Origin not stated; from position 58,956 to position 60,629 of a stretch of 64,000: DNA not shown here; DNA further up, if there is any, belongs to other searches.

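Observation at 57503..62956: Orphan LuxE/LuxC-type fatty-acid-reductase pair with an extra adenylating enzyme and an adjacent aldehyde-reducing ADH, but no luciferase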

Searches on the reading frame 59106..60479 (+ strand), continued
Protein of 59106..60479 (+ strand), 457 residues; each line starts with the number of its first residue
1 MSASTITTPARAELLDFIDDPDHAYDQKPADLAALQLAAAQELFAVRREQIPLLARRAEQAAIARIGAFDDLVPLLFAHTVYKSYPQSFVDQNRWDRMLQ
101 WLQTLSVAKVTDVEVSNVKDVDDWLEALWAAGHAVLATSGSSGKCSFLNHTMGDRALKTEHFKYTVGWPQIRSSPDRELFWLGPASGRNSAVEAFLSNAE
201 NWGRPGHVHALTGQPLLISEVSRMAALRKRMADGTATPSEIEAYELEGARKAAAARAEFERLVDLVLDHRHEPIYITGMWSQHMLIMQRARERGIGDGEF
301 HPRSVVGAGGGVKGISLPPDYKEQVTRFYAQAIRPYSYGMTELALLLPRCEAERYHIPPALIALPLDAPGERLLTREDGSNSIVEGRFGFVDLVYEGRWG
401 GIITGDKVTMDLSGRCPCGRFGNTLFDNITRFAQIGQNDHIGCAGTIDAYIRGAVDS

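Call 31: search_solved_structures(query=A2, max_evalue=10, show_alignments=2)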
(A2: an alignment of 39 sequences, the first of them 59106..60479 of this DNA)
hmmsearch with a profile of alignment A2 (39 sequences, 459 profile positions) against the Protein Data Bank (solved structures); distinct sequences matched with E-value up to 10: 9.
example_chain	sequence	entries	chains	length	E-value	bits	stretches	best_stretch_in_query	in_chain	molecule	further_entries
7xc6_E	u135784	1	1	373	3.1e-11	46.2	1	273-410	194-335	LuxE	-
2y4o_A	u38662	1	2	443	4.1e-07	32.7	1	132-178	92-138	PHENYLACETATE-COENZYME A LIGASE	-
4r1l_A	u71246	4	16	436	1.8e-06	30.6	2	130-175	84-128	Phenylacetate-coenzyme A ligase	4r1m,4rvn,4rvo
9s3l_A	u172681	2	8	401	4.1e-05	26.1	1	316-384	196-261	Phenylacetate-CoA ligase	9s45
6wuq_A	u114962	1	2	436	0.00013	24.4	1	329-426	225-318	AjiA1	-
2y27_A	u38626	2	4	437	0.00018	24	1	136-182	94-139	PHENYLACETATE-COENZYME A LIGASE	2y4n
6siw_A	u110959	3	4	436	0.0056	19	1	337-426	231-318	PaaK-like ligase (AMP-dependent synthetase and ligase) | AMP-dependent synthetase and ligase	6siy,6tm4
6siw_B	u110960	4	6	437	0.0056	19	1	337-426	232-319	PaaK-like ligase (AMP-dependent synthetase and ligase) | AMP-dependent synthetase and ligase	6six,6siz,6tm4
6hdw_A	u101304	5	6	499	0.31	13.3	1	135-185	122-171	2-hydroxyisobutyryl-CoA synthetase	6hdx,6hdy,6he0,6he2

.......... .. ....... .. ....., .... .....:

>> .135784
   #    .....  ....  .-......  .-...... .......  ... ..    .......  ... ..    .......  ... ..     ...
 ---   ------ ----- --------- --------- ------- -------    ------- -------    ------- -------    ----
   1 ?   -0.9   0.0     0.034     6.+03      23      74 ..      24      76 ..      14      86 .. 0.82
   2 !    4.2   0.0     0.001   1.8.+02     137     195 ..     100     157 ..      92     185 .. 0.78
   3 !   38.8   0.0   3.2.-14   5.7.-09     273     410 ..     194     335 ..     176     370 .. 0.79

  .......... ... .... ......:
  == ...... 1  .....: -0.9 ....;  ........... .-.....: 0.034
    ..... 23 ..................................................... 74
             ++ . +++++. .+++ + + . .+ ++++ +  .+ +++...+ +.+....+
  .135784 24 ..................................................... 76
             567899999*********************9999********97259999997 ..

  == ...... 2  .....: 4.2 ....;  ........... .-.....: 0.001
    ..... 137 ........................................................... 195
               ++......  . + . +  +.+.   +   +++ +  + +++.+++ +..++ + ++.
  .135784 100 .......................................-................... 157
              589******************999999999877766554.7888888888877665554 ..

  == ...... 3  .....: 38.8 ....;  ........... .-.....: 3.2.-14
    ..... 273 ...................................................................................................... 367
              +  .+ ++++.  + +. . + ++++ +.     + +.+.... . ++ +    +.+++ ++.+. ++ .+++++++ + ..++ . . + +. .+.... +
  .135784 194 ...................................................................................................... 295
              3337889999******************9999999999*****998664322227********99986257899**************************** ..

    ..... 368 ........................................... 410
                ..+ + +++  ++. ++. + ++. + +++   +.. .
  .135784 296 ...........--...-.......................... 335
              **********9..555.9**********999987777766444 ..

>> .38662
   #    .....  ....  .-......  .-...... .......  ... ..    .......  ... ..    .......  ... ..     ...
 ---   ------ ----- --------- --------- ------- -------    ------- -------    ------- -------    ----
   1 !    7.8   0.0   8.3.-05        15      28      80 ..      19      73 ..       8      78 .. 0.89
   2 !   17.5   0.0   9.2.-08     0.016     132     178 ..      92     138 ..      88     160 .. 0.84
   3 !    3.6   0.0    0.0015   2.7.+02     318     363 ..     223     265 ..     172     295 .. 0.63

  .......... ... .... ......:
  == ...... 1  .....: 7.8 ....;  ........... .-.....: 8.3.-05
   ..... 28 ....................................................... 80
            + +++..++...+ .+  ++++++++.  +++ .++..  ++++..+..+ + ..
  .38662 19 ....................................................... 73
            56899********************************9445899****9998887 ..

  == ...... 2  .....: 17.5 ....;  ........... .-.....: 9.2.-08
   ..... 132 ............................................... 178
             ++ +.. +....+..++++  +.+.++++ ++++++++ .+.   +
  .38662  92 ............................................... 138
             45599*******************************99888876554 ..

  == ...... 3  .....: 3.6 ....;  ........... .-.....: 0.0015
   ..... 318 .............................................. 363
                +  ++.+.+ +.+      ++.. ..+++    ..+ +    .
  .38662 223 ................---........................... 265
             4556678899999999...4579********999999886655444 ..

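Call 34: find_related_loci(query=A1, collection=genome_contigs, flank=10000)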
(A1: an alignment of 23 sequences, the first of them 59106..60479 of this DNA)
Query A1 (457 aa) in genome_contigs; peptide patterns used: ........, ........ (x = any residue, [..] = any of these).
135 stretches matched a pattern; 84 encode a relative of the query (tblastn E <= 1e-3); the best 80 are kept; 78 distinct loci.
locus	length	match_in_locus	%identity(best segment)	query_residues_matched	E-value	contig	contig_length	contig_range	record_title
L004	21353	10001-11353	69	7-457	0e+0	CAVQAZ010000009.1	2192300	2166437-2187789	MAG: uncultured Gammaproteobacteria bacterium isolate MFD09964.bin.1.308 genome assembly, contig: contig_7976, whole gen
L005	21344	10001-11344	67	8-455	0e+0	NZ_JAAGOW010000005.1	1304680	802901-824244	Variovorax sp. WS11 plasmid pVarWS11_2, whole genome shotgun sequence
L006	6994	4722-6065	66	8-455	0e+0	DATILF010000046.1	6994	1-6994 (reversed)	MAG TPA_asm: Ramlibacter sp. isolate SMAG_U15737 k141_43634, whole genome shotgun sequence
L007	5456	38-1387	66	8-457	0e+0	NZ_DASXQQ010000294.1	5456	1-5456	MAG: Piscinibacter sp. isolate SMAG_U4617 k141_1757338, whole genome shotgun sequence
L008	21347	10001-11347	67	8-456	0e+0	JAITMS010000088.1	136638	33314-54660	MAG: Azonexus sp. isolate Pmx449_bin29 k119_197953, whole genome shotgun sequence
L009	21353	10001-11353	64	7-457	0e+0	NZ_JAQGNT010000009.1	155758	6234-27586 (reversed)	MAG: Hydrocarboniphaga sp. isolate RYN_594 scaffold_521564, whole genome shotgun sequence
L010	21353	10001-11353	69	7-457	0e+0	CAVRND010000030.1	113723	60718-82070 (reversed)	MAG: uncultured Alphaproteobacteria bacterium isolate MFD04935.bin.2.152 genome assembly, contig: contig_9852, whole gen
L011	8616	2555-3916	66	8-457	0e+0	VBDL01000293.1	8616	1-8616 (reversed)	MAG: Betaproteobacteria bacterium isolate BP_42 14_1009_16_40cm_scaffold_104783, whole genome shotgun sequence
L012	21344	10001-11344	65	8-455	0e+0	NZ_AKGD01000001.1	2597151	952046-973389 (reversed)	Hydrocarboniphaga effusa AP103 245_1, whole genome shotgun sequence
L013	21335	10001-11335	66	11-455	0e+0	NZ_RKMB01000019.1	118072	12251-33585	Ramlibacter sp. WS9 NODE_19_length_118072_cov_31.3516_ID_3097, whole genome shotgun sequence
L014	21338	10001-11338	65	11-456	0e+0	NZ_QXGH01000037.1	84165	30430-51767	Nocardioides immobilis strain CCTCC AB 2017083 contig_29, whole genome shotgun sequence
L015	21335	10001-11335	67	11-455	0e+0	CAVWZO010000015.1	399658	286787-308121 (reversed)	MAG: uncultured Actinomycetota bacterium isolate MFD04212.bin.1.86 genome assembly, contig: contig_409, whole genome sho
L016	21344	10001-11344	64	8-455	0e+0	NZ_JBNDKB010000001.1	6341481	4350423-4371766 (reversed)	Pseudomonas sp. BS3782 TE3695 Ga0532274_01, whole genome shotgun sequence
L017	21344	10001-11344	64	8-455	0e+0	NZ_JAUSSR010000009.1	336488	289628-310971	Pseudomonas lini strain CC269 Ga0466901_09, whole genome shotgun sequence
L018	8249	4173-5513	62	11-457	0e+0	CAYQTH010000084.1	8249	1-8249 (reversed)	MAG TPA_asm: uncultured Macromonas sp. isolate SRP192927_co3_807 genome assembly, contig: NODE_23379_length_8249_cov_11.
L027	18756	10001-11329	62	11-455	0e+0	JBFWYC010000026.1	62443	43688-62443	MAG: Hyphomonadaceae bacterium isolate CA_2019_TPBS_155 NODE_3287_length_62443_cov_6.115187_TPBS, whole genome shotgun s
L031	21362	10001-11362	65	8-457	0e+0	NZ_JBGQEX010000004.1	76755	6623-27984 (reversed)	MAG: Piscinibacter sp. isolate OBJ2_061818_090_67 k141_2608364_length_76755_cov_14.5155, whole genome shotgun sequence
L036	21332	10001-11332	59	8-455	0e+0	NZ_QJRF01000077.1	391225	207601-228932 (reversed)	Pseudomonas taiwanensis strain xwS3 308, whole genome shotgun sequence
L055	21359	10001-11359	57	2-455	2e-168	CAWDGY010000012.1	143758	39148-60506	MAG: uncultured Gammaproteobacteria bacterium isolate MFD05705.bin.2.153 genome assembly, contig: contig_58574, whole ge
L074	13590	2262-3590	64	11-455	0e+0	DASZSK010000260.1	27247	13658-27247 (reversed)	MAG TPA_asm: Caulobacterales bacterium isolate SMAG_U6048 k141_29223, whole genome shotgun sequence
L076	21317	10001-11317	44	13-455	6e-113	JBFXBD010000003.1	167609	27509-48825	MAG: Gammaproteobacteria bacterium isolate CA_2019_TPBS_38 NODE_816_length_167609_cov_5.563583_TPBS, whole genome shotgu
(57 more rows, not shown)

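Call 42: find_encoding_contigs(protein=window:59106-60479:+, flank=10000, max_places=3)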
Protein window:59106-60479:+ (457 aa): 1 contig read that carries it; 1 place shown.
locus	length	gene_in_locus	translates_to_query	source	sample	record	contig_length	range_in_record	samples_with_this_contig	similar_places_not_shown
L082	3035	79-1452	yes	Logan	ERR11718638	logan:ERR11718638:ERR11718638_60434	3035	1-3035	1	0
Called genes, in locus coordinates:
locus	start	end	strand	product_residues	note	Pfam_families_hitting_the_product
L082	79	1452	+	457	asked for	-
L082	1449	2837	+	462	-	PF05893:LuxC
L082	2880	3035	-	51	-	?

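Call 43: find_encoding_contigs(protein=P0001, flank=10000, max_places=3)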
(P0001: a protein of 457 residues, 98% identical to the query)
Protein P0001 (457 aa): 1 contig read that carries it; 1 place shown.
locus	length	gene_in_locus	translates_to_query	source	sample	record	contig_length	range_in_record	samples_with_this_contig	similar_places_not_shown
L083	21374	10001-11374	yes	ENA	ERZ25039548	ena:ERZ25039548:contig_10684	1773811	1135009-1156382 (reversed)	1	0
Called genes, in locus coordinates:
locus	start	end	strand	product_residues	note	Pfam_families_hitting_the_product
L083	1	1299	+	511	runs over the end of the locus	PF00501:AMP-binding, PF13193:AMP-binding_C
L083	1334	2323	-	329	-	PF00126:HTH_1, PF03466:LysR_substrate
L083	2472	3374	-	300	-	PF00378:ECH_1, PF16113:ECH_2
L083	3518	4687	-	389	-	PF04909:Amidohydro_2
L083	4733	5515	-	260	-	PF00378:ECH_1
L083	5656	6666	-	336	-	PF01575:MaoC_dehydratas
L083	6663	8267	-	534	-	PF00732:GMC_oxred_N, PF00890:FAD_binding_2 (faint), PF01266:DAO (faint), PF05834:Lycopene_cycl (faint), PF13450:NAD_binding_8 (weak), PF05199:GMC_oxred_C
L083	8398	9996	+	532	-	PF00501:AMP-binding, PF13193:AMP-binding_C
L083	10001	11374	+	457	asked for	-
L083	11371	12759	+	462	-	PF05893:LuxC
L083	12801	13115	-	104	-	PF00107:ADH_zinc_N (weak)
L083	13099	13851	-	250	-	PF08240:ADH_N, PF00107:ADH_zinc_N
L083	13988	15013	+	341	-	PF08240:ADH_N, PF00107:ADH_zinc_N, PF13602:ADH_zinc_N_2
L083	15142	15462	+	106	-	PF00111:Fer2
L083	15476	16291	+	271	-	PF00106:adh_short, PF08659:KR, PF13561:adh_short_C2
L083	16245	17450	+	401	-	PF00724:Oxidored_FMN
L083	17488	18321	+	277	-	PF00378:ECH_1, PF16113:ECH_2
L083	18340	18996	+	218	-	PF00108:Thiolase_N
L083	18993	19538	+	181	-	PF00108:Thiolase_N, PF02803:Thiolase_C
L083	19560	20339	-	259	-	PF00106:adh_short, PF13561:adh_short_C2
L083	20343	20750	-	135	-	PF00106:adh_short, PF13561:adh_short_C2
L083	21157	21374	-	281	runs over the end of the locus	PF00378:ECH_1, PF16113:ECH_2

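Call 58: search_protein_families(library=pfam, proteins=[L074:4984-5925:+, L004:14110-15324:+, L027:8851-9873:-, L036:6321-7145:+, L036:13625-14656:+, L055:9416-9835:-, L016:6906-7880:+, L031:19373-20638:-, L004:20474-21292:-, L027:4127-5353:+], max_evalue=0.00001)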
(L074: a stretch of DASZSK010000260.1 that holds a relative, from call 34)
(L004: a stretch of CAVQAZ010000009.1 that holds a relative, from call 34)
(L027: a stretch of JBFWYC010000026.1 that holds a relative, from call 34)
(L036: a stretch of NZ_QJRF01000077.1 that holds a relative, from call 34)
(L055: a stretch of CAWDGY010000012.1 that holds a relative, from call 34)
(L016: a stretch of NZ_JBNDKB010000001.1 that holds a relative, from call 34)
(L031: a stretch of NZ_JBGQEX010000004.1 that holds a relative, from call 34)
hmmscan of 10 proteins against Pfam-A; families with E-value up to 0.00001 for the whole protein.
L074:4984-5925:+ (313 aa): 1 family
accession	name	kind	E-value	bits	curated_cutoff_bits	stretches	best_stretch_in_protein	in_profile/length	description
PF02668.22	TauD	-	7.9e-55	187.1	27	1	7-285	2-266/267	Taurine catabolism dioxygenase TauD, TfdA family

L004:14110-15324:+ (404 aa): 1 family
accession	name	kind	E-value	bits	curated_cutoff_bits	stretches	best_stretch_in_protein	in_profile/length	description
PF04909.20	Amidohydro_2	-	1.9e-17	64.4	26.4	1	137-401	53-288/289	Amidohydrolase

L027:8851-9873:- (340 aa): 2 families
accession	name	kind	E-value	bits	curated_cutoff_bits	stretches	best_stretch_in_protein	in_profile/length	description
PF12833.13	HTH_18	-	3.6e-24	85.3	33.6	1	256-334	1-79/80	Helix-turn-helix domain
PF00165.29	HTH_AraC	-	7.7e-18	64.6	26.6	2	243-284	1-42/42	Bacterial regulatory helix-turn-helix proteins, AraC family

L036:6321-7145:+ (274 aa): 5 families
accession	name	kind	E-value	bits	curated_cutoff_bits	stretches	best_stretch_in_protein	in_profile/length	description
PF12802.13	MarR_2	-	1.9e-15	57.2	27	1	157-219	1-61/61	MarR family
PF01022.26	HTH_5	-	7.8e-12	45.3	22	1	21-65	1-45/47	Bacterial regulatory protein, arsR family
PF01047.28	MarR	-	1.2e-11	44.8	24.6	1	159-219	1-58/59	MarR family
PF12840.13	HTH_20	-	2.3e-11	43.9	27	1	19-65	1-48/51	Helix-turn-helix domain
PF22381.2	Staph_reg_Sar_Rot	-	1.4e-06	28.7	27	0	149-235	2-85/85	Transcriptional regulator SarA/Rot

L036:13625-14656:+ (343 aa): 1 family
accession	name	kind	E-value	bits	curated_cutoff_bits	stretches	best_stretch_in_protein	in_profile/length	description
PF00248.27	Aldo_ket_red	-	5.3e-70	236.2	24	1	17-313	1-289/291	Aldo/keto reductase family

L055:9416-9835:- (139 aa): 1 family
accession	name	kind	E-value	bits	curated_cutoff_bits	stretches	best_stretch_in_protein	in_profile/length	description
PF02627.25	CMD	-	2.6e-18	66.2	23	1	46-117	12-82/84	Carboxymuconolactone decarboxylase family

L016:6906-7880:+ (324 aa): 2 families
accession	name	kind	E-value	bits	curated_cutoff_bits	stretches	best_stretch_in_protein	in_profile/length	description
PF03060.21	NMO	-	3.4e-61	207.9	28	1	3-309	2-330/331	Nitronate monooxygenase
PF00478.31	IMPDH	-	2.5e-12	46.9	25.6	0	164-211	202-249/345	IMP dehydrogenase / GMP reductase domain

L031:19373-20638:- (421 aa): 1 family
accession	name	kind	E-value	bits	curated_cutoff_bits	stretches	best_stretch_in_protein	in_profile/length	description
PF06742.16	DUF1214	-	6.9e-06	27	25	0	321-361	60-106/112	Protein of unknown function (DUF1214)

L004:20474-21292:- (272 aa): 4 families
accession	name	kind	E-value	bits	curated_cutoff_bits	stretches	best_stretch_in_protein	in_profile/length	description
PF13561.12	adh_short_C2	-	2.9e-65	220.6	27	1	15-253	1-234/236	Enoyl-(Acyl carrier protein) reductase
PF00106.31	adh_short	-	3.9e-52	177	26.6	1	9-204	1-191/195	short chain dehydrogenase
PF08659.16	KR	-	1.3e-06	28.9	22.6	1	12-165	4-152/180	KR domain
PF23441.1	SDR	-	9.8e-06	25.6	27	0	4-254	3-255/258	SDR-like rossmann domain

L027:4127-5353:+ (408 aa): 1 family
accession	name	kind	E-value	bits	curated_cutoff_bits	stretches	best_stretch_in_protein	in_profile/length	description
PF02515.22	CoA_transf_3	-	2.3e-128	428.8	23.3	1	6-385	1-366/366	CoA-transferase family III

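Call 65: find_encoding_contigs(protein=P0255, flank=8000, max_places=2)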
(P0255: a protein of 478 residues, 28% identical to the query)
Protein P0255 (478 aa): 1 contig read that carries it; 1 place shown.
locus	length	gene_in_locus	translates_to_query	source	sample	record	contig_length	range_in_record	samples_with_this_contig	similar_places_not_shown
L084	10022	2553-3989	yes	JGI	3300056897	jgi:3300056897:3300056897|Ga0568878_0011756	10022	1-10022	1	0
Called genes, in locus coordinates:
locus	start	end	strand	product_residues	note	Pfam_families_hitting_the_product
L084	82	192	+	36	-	-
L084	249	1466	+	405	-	-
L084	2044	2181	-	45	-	-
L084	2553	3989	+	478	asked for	-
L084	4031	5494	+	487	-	PF05893:LuxC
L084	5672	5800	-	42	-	-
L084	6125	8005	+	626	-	PF02129:Peptidase_S15 (faint), PF01738:DLH (weak), PF00326:Peptidase_S9, PF20434:BD-FAE (weak)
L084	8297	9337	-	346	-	PF07690:MFS_1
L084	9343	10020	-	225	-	?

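Call 66: find_encoding_contigs(protein=P0232, flank=8000, max_places=2)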
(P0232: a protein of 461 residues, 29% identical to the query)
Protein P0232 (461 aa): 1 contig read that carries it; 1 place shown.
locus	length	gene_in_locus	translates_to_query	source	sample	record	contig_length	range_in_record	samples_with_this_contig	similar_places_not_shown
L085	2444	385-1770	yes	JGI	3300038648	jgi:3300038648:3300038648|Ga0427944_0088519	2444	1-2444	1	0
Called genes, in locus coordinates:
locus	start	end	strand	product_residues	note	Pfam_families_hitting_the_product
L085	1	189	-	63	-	?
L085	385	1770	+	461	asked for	-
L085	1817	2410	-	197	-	-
